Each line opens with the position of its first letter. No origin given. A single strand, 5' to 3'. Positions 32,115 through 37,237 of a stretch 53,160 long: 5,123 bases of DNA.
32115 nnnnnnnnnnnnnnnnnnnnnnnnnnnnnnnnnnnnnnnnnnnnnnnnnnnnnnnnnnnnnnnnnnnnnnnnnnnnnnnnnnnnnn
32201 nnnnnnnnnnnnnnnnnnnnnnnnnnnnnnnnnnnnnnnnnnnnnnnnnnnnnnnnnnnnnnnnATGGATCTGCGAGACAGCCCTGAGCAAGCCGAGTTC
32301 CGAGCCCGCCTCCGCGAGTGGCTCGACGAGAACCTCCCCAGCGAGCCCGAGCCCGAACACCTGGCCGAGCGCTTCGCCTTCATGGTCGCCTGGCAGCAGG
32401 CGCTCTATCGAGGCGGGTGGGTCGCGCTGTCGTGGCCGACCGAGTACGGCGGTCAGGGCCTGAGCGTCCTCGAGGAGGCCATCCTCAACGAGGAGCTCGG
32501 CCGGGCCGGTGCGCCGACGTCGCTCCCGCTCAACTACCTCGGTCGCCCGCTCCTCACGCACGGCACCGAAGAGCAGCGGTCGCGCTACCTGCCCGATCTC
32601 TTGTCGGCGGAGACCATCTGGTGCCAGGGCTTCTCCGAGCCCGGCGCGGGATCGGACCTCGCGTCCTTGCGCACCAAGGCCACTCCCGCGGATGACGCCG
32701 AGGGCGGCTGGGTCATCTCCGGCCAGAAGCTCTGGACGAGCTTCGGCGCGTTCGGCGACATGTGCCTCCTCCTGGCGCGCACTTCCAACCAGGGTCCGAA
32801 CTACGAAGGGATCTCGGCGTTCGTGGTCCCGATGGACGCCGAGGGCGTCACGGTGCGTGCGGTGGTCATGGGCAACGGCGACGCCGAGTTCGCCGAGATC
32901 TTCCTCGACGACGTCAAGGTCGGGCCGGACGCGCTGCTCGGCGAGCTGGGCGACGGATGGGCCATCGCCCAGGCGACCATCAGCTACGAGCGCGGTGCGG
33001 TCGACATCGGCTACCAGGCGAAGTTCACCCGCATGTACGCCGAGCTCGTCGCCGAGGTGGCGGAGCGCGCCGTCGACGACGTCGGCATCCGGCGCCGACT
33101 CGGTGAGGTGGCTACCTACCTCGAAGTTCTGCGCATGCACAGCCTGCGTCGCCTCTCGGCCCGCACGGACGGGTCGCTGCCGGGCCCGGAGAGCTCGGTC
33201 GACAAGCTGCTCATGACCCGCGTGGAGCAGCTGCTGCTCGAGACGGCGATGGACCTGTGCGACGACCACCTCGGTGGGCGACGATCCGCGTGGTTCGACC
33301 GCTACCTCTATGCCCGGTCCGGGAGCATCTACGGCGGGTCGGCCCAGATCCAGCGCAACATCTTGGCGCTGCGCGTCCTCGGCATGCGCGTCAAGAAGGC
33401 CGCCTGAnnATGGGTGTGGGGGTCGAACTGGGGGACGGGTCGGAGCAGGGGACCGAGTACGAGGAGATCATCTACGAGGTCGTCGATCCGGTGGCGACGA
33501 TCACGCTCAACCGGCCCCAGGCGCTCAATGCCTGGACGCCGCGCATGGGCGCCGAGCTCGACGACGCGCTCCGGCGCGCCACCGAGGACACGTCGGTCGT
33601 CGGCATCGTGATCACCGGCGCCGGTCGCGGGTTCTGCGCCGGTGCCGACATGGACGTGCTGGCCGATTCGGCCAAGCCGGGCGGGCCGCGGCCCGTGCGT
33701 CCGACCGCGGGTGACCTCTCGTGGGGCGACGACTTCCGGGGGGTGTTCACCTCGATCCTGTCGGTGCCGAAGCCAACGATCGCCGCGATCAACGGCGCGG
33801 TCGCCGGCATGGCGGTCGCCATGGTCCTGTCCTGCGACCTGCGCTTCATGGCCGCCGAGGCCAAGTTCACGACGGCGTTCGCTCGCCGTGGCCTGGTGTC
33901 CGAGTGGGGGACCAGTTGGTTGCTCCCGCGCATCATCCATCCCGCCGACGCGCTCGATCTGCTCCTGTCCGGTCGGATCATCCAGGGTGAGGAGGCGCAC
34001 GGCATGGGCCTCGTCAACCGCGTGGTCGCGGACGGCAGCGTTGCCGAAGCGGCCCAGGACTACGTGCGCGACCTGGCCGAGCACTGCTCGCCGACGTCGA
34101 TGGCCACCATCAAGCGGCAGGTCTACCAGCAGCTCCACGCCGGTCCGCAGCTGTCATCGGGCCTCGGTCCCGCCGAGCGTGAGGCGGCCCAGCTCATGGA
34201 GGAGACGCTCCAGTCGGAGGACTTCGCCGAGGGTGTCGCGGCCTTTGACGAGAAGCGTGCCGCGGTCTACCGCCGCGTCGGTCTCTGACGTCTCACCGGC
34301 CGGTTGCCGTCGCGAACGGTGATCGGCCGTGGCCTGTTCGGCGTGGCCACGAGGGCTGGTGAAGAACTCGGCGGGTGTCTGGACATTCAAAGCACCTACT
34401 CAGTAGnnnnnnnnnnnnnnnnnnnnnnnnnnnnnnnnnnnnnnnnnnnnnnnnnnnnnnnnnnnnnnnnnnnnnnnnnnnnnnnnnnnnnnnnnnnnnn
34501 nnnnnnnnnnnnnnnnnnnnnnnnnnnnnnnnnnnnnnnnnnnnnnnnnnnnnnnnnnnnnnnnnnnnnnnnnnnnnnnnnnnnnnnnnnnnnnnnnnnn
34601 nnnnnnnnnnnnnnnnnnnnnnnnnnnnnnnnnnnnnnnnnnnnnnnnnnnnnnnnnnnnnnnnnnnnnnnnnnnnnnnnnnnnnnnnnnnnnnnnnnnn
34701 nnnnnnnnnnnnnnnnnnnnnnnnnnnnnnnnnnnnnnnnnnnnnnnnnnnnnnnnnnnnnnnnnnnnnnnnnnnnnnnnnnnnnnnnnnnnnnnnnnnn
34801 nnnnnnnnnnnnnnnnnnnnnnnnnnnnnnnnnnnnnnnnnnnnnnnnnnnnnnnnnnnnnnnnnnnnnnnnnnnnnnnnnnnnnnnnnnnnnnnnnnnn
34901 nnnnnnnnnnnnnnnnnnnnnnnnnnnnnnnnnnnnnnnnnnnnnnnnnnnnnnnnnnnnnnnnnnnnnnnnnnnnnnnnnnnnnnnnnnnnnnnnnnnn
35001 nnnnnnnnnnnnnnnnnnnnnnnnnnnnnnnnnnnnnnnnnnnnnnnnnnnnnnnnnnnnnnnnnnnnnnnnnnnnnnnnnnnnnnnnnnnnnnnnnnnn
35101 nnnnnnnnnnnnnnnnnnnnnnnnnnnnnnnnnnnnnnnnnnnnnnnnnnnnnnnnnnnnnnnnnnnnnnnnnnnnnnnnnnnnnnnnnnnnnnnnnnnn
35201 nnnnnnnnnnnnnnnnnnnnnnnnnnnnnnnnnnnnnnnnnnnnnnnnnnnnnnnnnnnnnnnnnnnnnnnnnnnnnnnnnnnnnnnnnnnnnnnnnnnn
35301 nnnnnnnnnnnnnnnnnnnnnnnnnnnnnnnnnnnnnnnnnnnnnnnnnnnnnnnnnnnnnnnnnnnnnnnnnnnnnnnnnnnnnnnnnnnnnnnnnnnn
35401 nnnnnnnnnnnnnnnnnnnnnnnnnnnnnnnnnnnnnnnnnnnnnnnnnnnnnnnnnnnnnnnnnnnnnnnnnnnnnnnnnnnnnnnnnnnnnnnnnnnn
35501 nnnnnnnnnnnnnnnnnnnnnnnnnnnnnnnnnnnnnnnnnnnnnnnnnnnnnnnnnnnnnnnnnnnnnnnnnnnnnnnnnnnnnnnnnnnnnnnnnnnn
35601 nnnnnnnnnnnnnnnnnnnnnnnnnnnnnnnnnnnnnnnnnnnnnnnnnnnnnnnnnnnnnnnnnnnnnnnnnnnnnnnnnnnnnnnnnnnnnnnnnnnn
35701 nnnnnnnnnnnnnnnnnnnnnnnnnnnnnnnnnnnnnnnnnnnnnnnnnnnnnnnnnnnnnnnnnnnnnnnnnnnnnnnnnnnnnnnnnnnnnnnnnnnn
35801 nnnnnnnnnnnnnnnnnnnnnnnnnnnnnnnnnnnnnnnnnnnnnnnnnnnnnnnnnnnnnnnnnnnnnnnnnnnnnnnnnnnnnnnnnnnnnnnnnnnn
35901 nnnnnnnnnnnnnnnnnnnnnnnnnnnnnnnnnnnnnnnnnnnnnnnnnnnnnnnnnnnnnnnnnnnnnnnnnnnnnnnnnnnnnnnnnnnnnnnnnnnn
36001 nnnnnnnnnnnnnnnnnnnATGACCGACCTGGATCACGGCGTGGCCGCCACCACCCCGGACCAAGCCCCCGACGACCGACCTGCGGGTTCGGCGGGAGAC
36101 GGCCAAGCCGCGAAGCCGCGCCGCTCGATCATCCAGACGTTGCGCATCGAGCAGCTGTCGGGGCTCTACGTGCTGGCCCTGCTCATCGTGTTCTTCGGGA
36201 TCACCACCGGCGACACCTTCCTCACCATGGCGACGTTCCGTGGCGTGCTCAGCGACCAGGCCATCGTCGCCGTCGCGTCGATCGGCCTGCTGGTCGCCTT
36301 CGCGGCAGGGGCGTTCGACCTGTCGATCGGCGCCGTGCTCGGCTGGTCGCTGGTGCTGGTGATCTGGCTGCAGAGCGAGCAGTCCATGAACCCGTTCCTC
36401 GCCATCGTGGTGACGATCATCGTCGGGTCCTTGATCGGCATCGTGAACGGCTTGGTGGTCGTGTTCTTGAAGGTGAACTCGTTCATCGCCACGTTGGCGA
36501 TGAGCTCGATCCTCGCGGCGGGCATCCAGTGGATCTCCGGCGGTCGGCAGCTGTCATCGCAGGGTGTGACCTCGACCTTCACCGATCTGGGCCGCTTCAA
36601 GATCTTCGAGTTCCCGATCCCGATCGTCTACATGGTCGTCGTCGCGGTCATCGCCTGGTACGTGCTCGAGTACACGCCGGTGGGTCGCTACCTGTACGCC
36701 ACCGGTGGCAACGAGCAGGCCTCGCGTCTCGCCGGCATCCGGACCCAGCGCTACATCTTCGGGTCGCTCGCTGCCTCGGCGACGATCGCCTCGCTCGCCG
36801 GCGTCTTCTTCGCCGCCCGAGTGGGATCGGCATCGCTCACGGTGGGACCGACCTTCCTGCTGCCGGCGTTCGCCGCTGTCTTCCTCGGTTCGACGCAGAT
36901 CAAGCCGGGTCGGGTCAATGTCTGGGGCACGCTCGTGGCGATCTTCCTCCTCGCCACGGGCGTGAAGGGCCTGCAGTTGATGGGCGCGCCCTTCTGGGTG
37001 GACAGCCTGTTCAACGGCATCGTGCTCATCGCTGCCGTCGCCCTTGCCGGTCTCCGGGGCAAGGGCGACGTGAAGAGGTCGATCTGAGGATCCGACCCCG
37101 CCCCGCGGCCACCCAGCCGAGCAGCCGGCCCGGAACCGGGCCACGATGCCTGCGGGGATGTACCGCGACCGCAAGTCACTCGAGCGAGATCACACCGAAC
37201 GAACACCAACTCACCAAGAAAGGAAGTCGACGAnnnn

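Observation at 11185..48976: One 19-bp promoter-embedded operator precedes nearly every transcription unit from 11 kb to 53 kb (a dispersed regulon)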

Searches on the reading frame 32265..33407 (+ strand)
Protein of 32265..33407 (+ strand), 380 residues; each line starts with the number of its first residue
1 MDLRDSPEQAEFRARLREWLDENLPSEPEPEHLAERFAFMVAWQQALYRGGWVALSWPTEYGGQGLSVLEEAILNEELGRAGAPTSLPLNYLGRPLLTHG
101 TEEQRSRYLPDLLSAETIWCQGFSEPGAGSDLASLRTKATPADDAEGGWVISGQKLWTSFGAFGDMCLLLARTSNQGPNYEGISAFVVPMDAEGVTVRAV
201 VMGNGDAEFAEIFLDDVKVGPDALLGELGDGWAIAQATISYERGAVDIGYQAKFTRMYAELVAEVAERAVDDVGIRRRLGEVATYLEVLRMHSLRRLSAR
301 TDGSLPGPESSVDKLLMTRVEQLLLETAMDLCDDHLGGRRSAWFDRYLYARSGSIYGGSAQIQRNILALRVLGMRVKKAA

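Call 11: search_protein_families(library=pfam, proteins=[window:32265-33407:+])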
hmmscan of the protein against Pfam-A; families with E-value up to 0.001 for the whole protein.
window:32265-33407:+ (380 aa): 3 families
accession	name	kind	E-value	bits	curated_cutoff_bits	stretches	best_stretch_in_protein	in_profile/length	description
PF02771.21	Acyl-CoA_dh_N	-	5e-22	78.8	22.9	1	6-116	1-113/113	Acyl-CoA dehydrogenase, N-terminal domain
PF02770.24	Acyl-CoA_dh_M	-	3.8e-21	75.5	33.3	1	120-217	1-97/97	Acyl-CoA dehydrogenase, middle domain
PF00441.29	Acyl-CoA_dh_1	-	8.8e-16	58.8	22.4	1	229-371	1-149/150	Acyl-CoA dehydrogenase, C-terminal domain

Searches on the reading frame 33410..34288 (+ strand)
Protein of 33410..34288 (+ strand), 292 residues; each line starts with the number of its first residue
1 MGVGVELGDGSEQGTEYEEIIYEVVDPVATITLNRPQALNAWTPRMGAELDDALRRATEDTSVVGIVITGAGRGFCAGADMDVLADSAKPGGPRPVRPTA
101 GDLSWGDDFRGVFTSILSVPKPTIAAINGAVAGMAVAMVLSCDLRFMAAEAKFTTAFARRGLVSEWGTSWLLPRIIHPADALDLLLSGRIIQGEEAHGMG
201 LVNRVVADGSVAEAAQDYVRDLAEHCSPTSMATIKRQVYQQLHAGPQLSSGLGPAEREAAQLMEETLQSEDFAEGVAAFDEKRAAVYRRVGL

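Call 11: search_protein_families(library=pfam, proteins=[window:33410-34288:+])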
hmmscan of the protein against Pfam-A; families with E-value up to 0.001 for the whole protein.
window:33410-34288:+ (292 aa): 2 families
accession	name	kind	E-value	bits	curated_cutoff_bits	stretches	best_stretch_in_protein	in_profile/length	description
PF00378.25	ECH_1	-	2.7e-46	158.4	27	1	27-287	5-248/251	Enoyl-CoA hydratase/isomerase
PF16113.10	ECH_2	-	1.4e-28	100.8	27.2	1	29-215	2-181/335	Enoyl-CoA hydratase/isomerase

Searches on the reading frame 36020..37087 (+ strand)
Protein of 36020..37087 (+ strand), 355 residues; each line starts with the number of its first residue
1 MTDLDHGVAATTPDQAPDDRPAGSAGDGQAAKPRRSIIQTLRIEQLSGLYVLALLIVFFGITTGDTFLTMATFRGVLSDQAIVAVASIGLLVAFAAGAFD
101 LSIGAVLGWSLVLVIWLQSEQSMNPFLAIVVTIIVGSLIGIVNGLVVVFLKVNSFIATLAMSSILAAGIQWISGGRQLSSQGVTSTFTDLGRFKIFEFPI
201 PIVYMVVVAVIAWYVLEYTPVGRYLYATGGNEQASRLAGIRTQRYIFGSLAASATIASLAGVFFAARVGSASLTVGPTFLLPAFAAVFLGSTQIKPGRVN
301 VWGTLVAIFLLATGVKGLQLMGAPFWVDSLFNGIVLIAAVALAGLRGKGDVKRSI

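Call 11: search_protein_families(library=pfam, proteins=[window:36020-37087:+])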
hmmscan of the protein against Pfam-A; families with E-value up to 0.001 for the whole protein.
window:36020-37087:+ (355 aa): 1 family
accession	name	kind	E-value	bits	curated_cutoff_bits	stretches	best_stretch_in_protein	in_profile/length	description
PF02653.21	BPD_transp_2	-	6.1e-38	130.9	26.8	1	76-340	5-269/269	Branched-chain amino acid transport system / permease component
